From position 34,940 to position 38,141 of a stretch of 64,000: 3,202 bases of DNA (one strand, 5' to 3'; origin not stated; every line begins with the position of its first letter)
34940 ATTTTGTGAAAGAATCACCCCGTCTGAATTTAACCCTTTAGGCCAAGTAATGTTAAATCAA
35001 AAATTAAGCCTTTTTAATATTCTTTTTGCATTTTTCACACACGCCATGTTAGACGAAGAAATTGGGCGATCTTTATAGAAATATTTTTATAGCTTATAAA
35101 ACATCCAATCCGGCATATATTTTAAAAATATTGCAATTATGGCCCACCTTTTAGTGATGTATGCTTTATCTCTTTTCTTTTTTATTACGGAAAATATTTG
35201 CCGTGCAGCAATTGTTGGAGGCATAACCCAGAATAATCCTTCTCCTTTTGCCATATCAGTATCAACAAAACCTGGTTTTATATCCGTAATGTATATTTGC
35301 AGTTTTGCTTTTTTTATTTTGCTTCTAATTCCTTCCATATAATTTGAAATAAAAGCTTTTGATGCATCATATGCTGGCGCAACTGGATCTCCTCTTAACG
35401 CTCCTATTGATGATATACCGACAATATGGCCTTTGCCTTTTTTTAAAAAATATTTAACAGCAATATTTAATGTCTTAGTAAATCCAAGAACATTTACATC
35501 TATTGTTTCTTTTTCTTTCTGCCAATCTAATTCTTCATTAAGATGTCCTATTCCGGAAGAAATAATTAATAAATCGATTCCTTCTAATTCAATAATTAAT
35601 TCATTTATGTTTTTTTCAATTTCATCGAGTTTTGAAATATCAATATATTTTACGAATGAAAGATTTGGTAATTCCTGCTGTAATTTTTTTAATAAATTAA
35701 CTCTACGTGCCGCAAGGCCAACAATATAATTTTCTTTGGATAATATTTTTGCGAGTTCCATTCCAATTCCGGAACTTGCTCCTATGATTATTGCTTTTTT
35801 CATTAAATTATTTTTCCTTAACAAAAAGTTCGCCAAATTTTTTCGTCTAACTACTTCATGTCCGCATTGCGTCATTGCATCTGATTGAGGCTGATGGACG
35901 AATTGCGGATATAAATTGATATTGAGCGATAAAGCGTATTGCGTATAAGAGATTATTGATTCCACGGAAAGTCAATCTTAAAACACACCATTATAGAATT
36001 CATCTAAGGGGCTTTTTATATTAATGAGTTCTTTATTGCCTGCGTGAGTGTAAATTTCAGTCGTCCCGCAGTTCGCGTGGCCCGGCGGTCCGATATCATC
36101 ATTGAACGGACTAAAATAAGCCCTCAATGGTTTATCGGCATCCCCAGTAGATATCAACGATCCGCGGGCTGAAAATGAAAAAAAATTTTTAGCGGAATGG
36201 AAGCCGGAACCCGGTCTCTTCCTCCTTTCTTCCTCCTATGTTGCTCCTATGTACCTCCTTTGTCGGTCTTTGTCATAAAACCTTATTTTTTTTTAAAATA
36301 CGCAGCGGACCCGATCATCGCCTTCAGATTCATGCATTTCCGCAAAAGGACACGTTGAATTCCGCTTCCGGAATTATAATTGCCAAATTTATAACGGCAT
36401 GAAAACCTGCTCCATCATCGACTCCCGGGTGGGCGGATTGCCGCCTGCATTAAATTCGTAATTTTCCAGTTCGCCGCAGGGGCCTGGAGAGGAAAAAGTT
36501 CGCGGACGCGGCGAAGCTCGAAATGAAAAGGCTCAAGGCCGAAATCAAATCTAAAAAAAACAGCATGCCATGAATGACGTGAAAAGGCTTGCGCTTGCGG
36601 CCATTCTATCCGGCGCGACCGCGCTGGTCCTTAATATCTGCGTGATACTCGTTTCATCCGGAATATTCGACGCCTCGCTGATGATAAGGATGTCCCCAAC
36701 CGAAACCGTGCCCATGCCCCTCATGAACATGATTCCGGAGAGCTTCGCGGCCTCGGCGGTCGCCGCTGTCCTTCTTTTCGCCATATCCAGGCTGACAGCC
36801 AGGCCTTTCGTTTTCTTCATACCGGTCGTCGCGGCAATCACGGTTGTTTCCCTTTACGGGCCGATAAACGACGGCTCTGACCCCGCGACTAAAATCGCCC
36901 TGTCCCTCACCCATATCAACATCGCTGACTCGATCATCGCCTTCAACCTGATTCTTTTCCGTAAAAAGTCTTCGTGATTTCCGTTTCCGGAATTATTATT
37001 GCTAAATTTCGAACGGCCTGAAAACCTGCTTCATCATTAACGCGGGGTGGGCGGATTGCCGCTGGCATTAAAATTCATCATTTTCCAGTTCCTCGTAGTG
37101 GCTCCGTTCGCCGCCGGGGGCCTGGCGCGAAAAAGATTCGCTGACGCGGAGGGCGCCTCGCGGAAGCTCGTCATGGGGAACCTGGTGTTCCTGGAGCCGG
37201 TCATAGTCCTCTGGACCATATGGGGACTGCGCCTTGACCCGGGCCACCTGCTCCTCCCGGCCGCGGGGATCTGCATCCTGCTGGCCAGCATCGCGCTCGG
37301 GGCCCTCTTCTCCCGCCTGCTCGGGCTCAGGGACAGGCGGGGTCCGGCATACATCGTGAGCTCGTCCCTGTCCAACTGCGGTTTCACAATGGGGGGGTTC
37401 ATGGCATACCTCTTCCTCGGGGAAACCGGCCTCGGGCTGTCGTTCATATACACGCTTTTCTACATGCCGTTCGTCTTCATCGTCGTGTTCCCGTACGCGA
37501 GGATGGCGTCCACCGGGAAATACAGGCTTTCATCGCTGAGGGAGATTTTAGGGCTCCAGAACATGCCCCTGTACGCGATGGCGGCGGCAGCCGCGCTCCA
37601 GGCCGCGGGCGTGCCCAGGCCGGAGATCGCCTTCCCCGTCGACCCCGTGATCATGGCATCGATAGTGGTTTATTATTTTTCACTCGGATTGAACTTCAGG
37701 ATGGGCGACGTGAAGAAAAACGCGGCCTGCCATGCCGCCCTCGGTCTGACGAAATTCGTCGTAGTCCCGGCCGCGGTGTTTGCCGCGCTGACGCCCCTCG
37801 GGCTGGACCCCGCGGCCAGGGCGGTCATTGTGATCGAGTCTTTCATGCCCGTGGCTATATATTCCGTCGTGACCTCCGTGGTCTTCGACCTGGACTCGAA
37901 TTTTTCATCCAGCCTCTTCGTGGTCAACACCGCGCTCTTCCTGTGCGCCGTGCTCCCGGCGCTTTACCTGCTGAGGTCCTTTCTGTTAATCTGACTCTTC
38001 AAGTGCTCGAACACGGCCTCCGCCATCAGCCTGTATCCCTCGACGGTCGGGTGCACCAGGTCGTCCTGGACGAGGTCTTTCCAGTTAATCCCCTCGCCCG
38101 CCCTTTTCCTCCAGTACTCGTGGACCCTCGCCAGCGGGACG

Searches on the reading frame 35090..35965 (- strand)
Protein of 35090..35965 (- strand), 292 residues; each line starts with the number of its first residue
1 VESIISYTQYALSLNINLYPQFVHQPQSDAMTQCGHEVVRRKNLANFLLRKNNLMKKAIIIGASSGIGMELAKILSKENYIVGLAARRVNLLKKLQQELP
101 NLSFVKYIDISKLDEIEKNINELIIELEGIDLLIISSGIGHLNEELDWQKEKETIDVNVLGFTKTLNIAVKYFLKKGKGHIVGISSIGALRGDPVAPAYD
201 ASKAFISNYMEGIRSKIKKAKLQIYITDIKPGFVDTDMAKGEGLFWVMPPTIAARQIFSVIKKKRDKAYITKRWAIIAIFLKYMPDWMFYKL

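Call 66: search_protein_families(library=padloc, proteins=[window:35090-35965:-], max_evalue=0.01)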
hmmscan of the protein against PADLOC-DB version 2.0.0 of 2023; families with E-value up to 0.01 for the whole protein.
window:35090-35965:- (292 aa): 0 families

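Call 67: search_protein_families(library=pfam, proteins=[window:35090-35965:-], max_evalue=0.001)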
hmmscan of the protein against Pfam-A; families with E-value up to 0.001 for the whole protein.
window:35090-35965:- (292 aa): 2 families
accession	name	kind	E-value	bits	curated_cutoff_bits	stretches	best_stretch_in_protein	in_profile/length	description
PF00106.31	adh_short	-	5.9e-34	117.7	26.6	1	56-240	1-188/195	short chain dehydrogenase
PF13561.12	adh_short_C2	-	4.1e-19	69.5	27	1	62-241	1-183/236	Enoyl-(Acyl carrier protein) reductase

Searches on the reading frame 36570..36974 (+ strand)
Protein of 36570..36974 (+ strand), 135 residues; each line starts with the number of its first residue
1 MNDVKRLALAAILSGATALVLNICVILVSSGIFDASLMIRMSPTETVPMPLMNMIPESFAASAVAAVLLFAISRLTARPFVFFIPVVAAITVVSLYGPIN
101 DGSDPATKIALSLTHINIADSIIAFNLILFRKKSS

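Call 67: search_protein_families(library=pfam, proteins=[window:36570-36974:+], max_evalue=0.001)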
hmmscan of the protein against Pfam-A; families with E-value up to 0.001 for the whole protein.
window:36570-36974:+ (135 aa): 1 family
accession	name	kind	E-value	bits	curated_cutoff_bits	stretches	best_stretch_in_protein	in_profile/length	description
PF19545.4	DUF6069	-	1.5e-15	57.9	27.2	1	4-123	3-120/129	Family of unknown function (DUF6069)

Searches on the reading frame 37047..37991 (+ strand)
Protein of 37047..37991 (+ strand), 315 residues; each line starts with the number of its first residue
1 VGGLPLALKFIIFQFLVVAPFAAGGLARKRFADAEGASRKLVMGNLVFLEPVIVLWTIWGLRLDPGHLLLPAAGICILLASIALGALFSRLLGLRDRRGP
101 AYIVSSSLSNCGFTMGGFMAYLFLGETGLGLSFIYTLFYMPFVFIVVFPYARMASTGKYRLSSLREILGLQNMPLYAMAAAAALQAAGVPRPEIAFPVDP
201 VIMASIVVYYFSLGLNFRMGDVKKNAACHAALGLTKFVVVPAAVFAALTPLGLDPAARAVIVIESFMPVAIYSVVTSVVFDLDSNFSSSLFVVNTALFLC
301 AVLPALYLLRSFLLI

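Call 67: search_protein_families(library=pfam, proteins=[window:37047-37991:+], max_evalue=0.001)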
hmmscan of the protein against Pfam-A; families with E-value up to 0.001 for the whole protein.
window:37047-37991:+ (315 aa): 1 family
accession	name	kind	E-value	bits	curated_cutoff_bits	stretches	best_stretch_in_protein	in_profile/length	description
PF03547.23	Mem_trans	-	2e-07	30.4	25.7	1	176-302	207-339/343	Membrane transport protein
